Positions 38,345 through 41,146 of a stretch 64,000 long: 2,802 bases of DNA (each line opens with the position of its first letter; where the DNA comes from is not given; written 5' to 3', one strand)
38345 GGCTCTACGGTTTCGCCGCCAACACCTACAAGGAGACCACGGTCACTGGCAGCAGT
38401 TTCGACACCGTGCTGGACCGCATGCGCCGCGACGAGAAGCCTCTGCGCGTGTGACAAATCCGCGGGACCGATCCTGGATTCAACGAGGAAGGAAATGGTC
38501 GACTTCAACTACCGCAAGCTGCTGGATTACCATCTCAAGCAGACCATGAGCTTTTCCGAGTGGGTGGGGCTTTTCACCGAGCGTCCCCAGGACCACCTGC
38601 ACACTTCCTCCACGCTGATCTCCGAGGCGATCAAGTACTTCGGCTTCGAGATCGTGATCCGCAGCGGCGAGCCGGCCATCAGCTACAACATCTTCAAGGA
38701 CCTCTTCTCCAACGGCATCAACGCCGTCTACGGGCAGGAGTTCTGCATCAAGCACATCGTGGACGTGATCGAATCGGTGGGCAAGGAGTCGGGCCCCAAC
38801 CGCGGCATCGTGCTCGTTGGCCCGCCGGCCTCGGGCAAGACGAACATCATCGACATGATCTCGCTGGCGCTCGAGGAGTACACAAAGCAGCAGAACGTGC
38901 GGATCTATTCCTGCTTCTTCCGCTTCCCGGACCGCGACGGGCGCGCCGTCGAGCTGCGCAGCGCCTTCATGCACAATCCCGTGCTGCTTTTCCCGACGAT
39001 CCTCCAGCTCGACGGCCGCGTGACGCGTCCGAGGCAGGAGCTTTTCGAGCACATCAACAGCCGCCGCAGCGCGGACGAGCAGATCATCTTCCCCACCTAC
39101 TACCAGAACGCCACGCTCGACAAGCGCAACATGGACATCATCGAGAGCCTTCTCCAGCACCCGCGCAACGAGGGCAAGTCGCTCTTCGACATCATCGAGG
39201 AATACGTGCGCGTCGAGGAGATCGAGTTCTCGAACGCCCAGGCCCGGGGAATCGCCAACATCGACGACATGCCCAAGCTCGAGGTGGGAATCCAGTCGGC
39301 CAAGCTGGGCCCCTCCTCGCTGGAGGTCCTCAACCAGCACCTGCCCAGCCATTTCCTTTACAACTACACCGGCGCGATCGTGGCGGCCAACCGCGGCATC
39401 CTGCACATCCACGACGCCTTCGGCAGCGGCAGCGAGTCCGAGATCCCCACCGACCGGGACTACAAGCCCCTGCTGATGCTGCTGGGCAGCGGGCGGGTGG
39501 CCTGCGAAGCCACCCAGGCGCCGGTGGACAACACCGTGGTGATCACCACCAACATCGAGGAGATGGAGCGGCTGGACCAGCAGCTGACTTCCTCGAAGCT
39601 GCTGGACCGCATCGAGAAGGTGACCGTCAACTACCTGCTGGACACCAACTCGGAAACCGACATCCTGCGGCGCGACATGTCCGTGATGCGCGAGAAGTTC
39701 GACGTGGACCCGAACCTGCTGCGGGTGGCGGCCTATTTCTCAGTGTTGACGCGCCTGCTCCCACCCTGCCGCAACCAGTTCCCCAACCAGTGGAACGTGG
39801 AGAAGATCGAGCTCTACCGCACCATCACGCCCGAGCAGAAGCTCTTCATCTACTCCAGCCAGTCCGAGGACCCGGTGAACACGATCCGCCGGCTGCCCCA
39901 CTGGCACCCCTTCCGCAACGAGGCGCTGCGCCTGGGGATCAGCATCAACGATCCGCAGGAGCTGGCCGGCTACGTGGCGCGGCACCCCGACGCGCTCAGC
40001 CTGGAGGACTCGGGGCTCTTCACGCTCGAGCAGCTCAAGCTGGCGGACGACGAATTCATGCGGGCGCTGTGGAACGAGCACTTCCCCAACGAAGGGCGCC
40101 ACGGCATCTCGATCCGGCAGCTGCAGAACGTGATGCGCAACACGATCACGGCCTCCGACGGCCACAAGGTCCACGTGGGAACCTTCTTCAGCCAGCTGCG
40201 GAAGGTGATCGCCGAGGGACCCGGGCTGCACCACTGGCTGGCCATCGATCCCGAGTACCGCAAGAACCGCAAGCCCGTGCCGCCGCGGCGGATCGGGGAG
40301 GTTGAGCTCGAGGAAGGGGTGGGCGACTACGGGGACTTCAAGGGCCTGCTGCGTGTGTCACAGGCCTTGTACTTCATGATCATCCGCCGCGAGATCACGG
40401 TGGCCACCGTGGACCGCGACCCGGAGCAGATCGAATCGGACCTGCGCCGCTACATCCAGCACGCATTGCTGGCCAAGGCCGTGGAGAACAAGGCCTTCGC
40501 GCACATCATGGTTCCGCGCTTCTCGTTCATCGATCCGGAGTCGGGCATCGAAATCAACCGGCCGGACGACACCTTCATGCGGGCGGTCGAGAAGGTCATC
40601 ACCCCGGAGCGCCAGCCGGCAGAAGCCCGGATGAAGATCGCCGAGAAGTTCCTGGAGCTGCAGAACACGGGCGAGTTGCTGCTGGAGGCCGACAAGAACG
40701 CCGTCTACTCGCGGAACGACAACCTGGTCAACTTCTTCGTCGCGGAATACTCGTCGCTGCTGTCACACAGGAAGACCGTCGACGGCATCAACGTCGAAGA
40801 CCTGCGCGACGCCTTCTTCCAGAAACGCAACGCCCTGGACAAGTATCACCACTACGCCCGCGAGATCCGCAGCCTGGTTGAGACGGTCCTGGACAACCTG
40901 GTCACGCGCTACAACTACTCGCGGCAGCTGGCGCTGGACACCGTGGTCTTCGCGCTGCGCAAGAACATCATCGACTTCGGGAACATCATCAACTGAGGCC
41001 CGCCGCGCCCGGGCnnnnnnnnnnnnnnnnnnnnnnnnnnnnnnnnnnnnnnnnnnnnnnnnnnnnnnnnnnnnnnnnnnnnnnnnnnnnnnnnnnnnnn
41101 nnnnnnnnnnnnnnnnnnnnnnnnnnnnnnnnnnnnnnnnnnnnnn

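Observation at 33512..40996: Four-gene prkA - yeaH(DUF444) - spoVR - prkA-like cluster with a divergent second PrkA AAA+ paralog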

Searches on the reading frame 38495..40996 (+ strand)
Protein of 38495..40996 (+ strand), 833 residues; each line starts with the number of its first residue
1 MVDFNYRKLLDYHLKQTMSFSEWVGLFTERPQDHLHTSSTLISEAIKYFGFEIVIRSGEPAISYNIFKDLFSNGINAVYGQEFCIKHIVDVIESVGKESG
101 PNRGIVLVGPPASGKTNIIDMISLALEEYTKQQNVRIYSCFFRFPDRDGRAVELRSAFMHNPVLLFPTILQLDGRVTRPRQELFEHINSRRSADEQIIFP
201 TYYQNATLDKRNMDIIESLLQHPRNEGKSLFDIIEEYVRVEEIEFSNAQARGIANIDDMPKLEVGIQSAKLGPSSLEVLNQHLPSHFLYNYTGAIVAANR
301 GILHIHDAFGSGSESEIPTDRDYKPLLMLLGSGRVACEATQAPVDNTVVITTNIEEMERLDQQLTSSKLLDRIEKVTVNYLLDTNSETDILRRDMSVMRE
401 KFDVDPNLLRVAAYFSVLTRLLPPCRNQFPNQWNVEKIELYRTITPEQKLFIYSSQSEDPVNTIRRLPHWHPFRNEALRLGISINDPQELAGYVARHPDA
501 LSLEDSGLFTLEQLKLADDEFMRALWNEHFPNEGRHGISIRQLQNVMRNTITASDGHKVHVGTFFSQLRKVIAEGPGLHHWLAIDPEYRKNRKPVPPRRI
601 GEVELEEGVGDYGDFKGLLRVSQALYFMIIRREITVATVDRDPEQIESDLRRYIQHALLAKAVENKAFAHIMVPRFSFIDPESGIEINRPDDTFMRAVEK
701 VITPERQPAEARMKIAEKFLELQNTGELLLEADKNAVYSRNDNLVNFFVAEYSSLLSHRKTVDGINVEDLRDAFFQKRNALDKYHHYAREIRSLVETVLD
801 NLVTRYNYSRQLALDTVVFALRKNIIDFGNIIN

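Call 7: search_protein_families(library=pfam, proteins=[window:38495-40996:+], max_evalue=0.01)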
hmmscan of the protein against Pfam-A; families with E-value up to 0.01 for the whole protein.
window:38495-40996:+ (833 aa): 2 families
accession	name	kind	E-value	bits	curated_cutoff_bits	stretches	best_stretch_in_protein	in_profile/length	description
PF08298.17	AAA_PrkA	-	1.9e-15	57.2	25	1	236-425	170-355/358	PrkA AAA domain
PF06798.17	PrkA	-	1.5e-14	54.7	25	1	614-817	87-253/255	PrkA serine protein kinase C-terminal domain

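Call 8: search_protein_families(library=ncbifam, proteins=[window:38495-40996:+], max_evalue=0.01)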
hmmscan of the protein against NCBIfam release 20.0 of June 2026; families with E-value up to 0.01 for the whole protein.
window:38495-40996:+ (833 aa): 1 family
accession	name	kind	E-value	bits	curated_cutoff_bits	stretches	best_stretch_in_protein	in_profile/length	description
NF011999.0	PRK15455.1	equivalog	9.8e-06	24.4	576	1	276-431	234-383/644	PrkA family serine protein kinase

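Call 11: find_homologous_proteins(query=window:38495-40993:+)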
Query window:38495-40993:+ (833 aa): 265 proteins with E <= 0.001 among 8000 candidates; the best 120 are listed.
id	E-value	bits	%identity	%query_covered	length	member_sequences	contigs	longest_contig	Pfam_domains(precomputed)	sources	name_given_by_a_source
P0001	0.0e+0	1320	68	100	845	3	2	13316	PF06798.18,PF08298.18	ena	-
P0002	0.0e+0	1261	66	100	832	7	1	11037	PF06798.18,PF08298.18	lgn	-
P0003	0.0e+0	1254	66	100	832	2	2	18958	PF06798.18,PF08298.18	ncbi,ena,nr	ncbi:MAG: hypothetical protein KDC10_07375 [Calditrichaeota bacterium]|nr:hypothetical protein [Cand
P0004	0.0e+0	1235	64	100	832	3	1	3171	PF06798.18,PF08298.18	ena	-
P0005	0.0e+0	1234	65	100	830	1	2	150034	PF06798.18,PF08298.18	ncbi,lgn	-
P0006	0.0e+0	1216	63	100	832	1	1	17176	PF06798.18,PF08298.18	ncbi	-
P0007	0.0e+0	1198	63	100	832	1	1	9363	PF06798.18,PF08298.18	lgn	-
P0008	0.0e+0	1192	63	98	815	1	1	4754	PF06798.18,PF08298.18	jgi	jgi:predicted Ser/Thr protein kinase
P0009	0.0e+0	1192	62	100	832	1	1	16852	PF06798.18,PF08298.18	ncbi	ncbi:hypothetical protein WDW89_20855 [Deltaproteobacteria bacterium TL4]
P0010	0.0e+0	1190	62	100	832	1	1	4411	PF06798.18,PF08298.18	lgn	-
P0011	0.0e+0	1183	62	100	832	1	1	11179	PF06798.18,PF08298.18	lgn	-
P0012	0.0e+0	1182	61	100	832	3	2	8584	PF06798.18,PF08298.18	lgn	-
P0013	0.0e+0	1179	61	100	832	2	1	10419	PF06798.18,PF08298.18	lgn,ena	-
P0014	0.0e+0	1179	61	100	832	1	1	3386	PF06798.18,PF08298.18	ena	-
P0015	0.0e+0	1177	63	99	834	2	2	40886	PF06798.18,PF08298.18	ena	-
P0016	0.0e+0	1175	61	100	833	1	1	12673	PF06798.18,PF08298.18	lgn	-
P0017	0.0e+0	1174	62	100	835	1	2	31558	PF06798.18,PF08298.18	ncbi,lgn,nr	ncbi:MAG: hypothetical protein KDC71_06765 [Acidobacteria bacterium]|nr:hypothetical protein [Acidob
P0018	0.0e+0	1174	62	100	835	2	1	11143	PF06798.18,PF08298.18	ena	-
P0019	0.0e+0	1172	61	100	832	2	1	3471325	PF06798.18,PF08298.18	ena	-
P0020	0.0e+0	1171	60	100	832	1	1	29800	PF06798.18,PF08298.18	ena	-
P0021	0.0e+0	1170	61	100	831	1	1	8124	PF06798.18,PF08298.18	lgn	-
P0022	0.0e+0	1170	61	99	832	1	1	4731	PF06798.18,PF08298.18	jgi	jgi:predicted Ser/Thr protein kinase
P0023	0.0e+0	1169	61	99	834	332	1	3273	PF06798.18,PF08298.18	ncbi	-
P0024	0.0e+0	1168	60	99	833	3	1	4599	PF06798.18,PF08298.18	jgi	jgi:predicted Ser/Thr protein kinase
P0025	0.0e+0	1165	61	100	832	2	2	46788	PF06798.18,PF08298.18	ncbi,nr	ncbi:MAG: hypothetical protein HQM14_11725 [SAR324 cluster bacterium]|nr:hypothetical protein [SAR32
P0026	0.0e+0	1165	60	100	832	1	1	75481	PF06798.18,PF08298.18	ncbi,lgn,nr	ncbi:MAG: hypothetical protein JW881_19870 [Spirochaetales bacterium]|nr:hypothetical protein [Spiro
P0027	0.0e+0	1163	61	99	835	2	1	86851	PF06798.18,PF08298.18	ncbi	-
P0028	0.0e+0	1161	61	100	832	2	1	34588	PF06798.18,PF08298.18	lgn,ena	-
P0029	0.0e+0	1159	60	100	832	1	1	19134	PF06798.18,PF08298.18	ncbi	-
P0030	0.0e+0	1159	60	98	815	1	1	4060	PF06798.18,PF08298.18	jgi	jgi:predicted Ser/Thr protein kinase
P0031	0.0e+0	1158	60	100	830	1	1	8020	PF06798.18,PF08298.18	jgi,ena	-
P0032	0.0e+0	1153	59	100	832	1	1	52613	PF06798.18,PF08298.18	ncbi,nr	ncbi:MAG: hypothetical protein HQM13_20080 [SAR324 cluster bacterium]|nr:hypothetical protein [SAR32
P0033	0.0e+0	1152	61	100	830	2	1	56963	PF06798.18,PF08298.18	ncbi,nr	ncbi:MAG: hypothetical protein HQM12_04685 [SAR324 cluster bacterium]|nr:hypothetical protein [SAR32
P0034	0.0e+0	1151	60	100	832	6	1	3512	PF06798.18,PF08298.18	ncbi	-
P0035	0.0e+0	1150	59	100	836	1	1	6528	PF06798.18,PF08298.18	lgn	-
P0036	0.0e+0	1148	60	100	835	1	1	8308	PF06798.18,PF08298.18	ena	-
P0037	0.0e+0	1148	61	100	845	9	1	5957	PF06798.18,PF08298.18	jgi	-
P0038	0.0e+0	1147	61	100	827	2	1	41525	PF06798.18,PF08298.18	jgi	-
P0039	0.0e+0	1147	60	100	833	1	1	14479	PF06798.18,PF08298.18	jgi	jgi:predicted Ser/Thr protein kinase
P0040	0.0e+0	1144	61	100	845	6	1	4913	PF06798.18,PF08298.18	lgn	-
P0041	0.0e+0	1144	59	100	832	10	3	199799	PF06798.18,PF08298.18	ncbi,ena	-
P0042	0.0e+0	1142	59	100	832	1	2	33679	PF06798.18,PF08298.18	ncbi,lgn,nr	ncbi:MAG: hypothetical protein HZB55_02750 [Deltaproteobacteria bacterium]|nr:hypothetical protein [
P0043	0.0e+0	1142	59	100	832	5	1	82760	PF06798.18,PF08298.18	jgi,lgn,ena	-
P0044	0.0e+0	1141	59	99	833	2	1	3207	PF06798.18,PF08298.18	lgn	-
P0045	0.0e+0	1139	61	100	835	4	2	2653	PF06798.18,PF08298.18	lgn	-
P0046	0.0e+0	1137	60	100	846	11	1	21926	PF06798.18,PF08298.18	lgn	-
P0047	0.0e+0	1137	59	100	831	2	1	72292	PF06798.18,PF08298.18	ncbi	-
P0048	0.0e+0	1136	60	100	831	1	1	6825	PF06798.18,PF08298.18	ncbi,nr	ncbi:MAG: hypothetical protein HY900_11530 [Deltaproteobacteria bacterium]|nr:hypothetical protein [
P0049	0.0e+0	1136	61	99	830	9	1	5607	PF06798.18,PF08298.18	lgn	-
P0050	0.0e+0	1135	60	100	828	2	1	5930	PF06798.18,PF08298.18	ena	-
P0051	0.0e+0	1135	60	100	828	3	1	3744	PF06798.18,PF08298.18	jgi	-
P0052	0.0e+0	1134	59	100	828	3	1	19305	PF06798.18,PF08298.18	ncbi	-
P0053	0.0e+0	1133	59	100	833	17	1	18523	PF06798.18,PF08298.18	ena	-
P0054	0.0e+0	1133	59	100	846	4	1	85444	PF06798.18,PF08298.18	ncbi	-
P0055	0.0e+0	1132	59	100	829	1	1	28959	PF06798.18,PF08298.18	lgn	-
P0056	0.0e+0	1129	59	100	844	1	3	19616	PF06798.18,PF08298.18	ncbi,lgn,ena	-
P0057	0.0e+0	1127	59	99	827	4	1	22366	PF06798.18,PF08298.18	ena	-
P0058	0.0e+0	1126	59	100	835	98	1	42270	PF06798.18,PF08298.18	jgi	-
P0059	0.0e+0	1125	60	100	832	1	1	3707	PF06798.18,PF08298.18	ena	-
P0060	0.0e+0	1125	59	100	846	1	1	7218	PF06798.18,PF08298.18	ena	-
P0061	0.0e+0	1125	59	100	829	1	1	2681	PF06798.18,PF08298.18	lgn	-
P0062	0.0e+0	1125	60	100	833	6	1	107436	PF06798.18,PF08298.18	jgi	jgi:hypothetical protein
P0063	0.0e+0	1124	59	100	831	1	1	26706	PF06798.18,PF08298.18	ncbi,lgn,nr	ncbi:MAG: hypothetical protein JXR70_06560 [Spirochaetales bacterium]|nr:hypothetical protein [Spiro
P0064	0.0e+0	1123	60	100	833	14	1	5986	PF06798.18,PF08298.18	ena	-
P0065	0.0e+0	1121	59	100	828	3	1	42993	PF06798.18,PF08298.18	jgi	jgi:hypothetical protein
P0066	0.0e+0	1120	59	100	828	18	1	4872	PF06798.18,PF08298.18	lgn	-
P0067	0.0e+0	1119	59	100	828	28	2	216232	PF06798.18,PF08298.18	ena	-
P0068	0.0e+0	1119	57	100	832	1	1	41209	PF06798.18,PF08298.18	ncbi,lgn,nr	ncbi:MAG: hypothetical protein JW969_19905 [Spirochaetales bacterium]|nr:hypothetical protein [Spiro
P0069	0.0e+0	1119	59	100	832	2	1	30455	PF06798.18,PF08298.18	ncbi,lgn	-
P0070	0.0e+0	1118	59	100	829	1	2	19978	PF06798.18,PF08298.18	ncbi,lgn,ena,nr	ncbi:MAG: hypothetical protein QNK37_30310 [Acidobacteriota bacterium]|nr:hypothetical protein [Acid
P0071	0.0e+0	1116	59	100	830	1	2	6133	PF06798.18,PF08298.18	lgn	-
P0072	0.0e+0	1116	59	100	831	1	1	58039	PF06798.18,PF08298.18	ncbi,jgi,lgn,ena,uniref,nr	ncbi:MAG: hypothetical protein COB67_01925 [SAR324 cluster bacterium]|uniref:PrkA AAA domain-contain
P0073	0.0e+0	1116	59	100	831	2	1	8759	PF06798.18,PF08298.18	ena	-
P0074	0.0e+0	1115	59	100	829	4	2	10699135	PF06798.18,PF08298.18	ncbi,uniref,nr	ncbi:hypothetical protein [Acanthopleuribacter pedis]|uniref:PrkA AAA domain-containing protein n=1 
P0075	0.0e+0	1115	58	100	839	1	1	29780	PF06798.18,PF08298.18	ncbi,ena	-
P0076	0.0e+0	1114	59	100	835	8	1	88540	PF06798.18,PF08298.18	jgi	jgi:predicted Ser/Thr protein kinase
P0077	0.0e+0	1112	58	100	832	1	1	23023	PF06798.18,PF08298.18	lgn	-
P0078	0.0e+0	1112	58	100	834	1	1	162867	PF06798.18,PF08298.18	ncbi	-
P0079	0.0e+0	1111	58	100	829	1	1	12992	PF06798.18,PF08298.18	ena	-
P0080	0.0e+0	1110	59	100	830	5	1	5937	PF06798.18,PF08298.18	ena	-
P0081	0.0e+0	1110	59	100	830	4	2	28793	PF06798.18,PF08298.18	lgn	-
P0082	0.0e+0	1109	59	100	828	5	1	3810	PF06798.18,PF08298.18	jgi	jgi:hypothetical protein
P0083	0.0e+0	1109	58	100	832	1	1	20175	PF06798.18,PF08298.18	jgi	jgi:predicted Ser/Thr protein kinase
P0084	0.0e+0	1109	58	100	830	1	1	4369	PF06798.18,PF08298.18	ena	-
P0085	0.0e+0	1109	59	99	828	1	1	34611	PF06798.18,PF08298.18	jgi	-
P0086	0.0e+0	1109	58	100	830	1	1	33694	PF06798.18,PF08298.18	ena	-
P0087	0.0e+0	1108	58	100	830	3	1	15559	PF06798.18,PF08298.18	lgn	-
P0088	0.0e+0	1108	58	100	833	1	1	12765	PF06798.18,PF08298.18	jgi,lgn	-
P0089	0.0e+0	1107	58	100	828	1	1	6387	PF06798.18,PF08298.18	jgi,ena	-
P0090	0.0e+0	1107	58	100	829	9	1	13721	PF06798.18,PF08298.18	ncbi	-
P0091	0.0e+0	1106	58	100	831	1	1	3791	PF06798.18,PF08298.18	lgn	-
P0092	0.0e+0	1106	58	100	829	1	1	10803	PF06798.18,PF08298.18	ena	-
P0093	0.0e+0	1105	58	100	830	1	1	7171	PF06798.18,PF08298.18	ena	-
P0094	0.0e+0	1104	57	100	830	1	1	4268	PF06798.18,PF08298.18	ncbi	-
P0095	0.0e+0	1103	58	100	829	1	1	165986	PF06798.18,PF08298.18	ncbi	-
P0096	0.0e+0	1103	58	100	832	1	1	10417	PF06798.18,PF08298.18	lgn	-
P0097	0.0e+0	1102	57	100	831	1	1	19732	PF06798.18,PF08298.18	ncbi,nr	ncbi:MAG: hypothetical protein GY866_22910 [Proteobacteria bacterium]|nr:hypothetical protein [Pseud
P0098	0.0e+0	1100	58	100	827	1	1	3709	PF06798.18,PF08298.18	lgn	-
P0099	0.0e+0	1098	59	100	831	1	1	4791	PF06798.18,PF08298.18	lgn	-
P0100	0.0e+0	1097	58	100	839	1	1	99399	PF06798.18,PF08298.18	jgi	jgi:hypothetical protein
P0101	0.0e+0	1097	57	100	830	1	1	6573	PF06798.18,PF08298.18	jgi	-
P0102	0.0e+0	1096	59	100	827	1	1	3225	PF06798.18,PF08298.18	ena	-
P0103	0.0e+0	1096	58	100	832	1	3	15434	PF06798.18,PF08298.18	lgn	-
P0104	0.0e+0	1096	57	100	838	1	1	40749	PF06798.18,PF08298.18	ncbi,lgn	-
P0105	0.0e+0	1093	59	100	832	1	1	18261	PF06798.18,PF08298.18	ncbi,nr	ncbi:MAG: hypothetical protein GY786_09215 [Proteobacteria bacterium]|nr:hypothetical protein [Pseud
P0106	0.0e+0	1091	59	100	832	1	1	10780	PF06798.18,PF08298.18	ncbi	-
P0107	0.0e+0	1090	57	99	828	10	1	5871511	PF06798.18,PF08298.18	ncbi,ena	-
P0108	0.0e+0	1089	58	100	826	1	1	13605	PF06798.18,PF08298.18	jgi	-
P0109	0.0e+0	1089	57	100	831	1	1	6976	PF06798.18,PF08298.18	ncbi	-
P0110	0.0e+0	1088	57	100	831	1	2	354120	PF06798.18,PF08298.18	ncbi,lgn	-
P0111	0.0e+0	1087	57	100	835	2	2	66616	PF06798.18,PF08298.18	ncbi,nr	ncbi:MAG: hypothetical protein HRT89_01670 [Lentisphaeria bacterium]|nr:hypothetical protein [Lentis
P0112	0.0e+0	1087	58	100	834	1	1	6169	PF06798.18,PF08298.18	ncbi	ncbi:MAG: hypothetical protein ABIK68_22090 [bacterium]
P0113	0.0e+0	1087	57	100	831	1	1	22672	PF06798.18,PF08298.18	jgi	-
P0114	0.0e+0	1085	57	100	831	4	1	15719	PF06798.18,PF08298.18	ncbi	-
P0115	0.0e+0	1084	58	99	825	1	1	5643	PF06798.18,PF08298.18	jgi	-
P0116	0.0e+0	1084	58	100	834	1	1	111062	PF06798.18,PF08298.18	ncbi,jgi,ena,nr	ncbi:hypothetical protein KKI24_12320 [bacterium]|nr:hypothetical protein [bacterium]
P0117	0.0e+0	1084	58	100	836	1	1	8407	PF06798.18,PF08298.18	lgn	-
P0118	0.0e+0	1083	58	100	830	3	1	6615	PF06798.18,PF08298.18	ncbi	-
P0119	0.0e+0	1082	56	100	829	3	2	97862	PF06798.18,PF08298.18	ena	-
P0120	0.0e+0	1081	56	100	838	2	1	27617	PF06798.18,PF08298.18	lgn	-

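Call 12: search_solved_structures(query=window:38495-40993:+, max_evalue=1)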
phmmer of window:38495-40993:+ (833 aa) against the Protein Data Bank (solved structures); distinct sequences matched with E-value up to 1: 10.
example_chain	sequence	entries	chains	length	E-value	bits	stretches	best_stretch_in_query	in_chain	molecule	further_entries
9xip_A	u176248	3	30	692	8e-19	70.4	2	17-144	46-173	Serine protein kinase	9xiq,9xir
5zql_B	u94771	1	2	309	0.13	13.5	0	101-195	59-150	Katanin p60 ATPase-containing subunit A1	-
6hk8_A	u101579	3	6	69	0.2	12.9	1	732-790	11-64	Testis-expressed protein 12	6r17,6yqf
5zqm_A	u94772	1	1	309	0.26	12.5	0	101-193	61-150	Katanin p60 ATPase-containing subunit A1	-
3fvv_A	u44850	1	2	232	0.4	11.9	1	502-592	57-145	uncharacterized protein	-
6hk9_A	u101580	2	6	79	0.48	11.6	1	733-790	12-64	Testis-expressed protein 12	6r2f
4u00_A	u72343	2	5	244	0.51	11.5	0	91-174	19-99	Amino acid ABC transporter, ATP-binding protein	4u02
6ef2_K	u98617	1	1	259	0.72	11.1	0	90-124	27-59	26S proteasome regulatory subunit 6B homolog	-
6ef0_K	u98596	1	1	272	0.78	10.9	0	90-124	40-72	26S proteasome regulatory subunit 6B homolog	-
6ef1_K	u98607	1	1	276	0.81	10.9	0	90-124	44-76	26S proteasome regulatory subunit 6B homolog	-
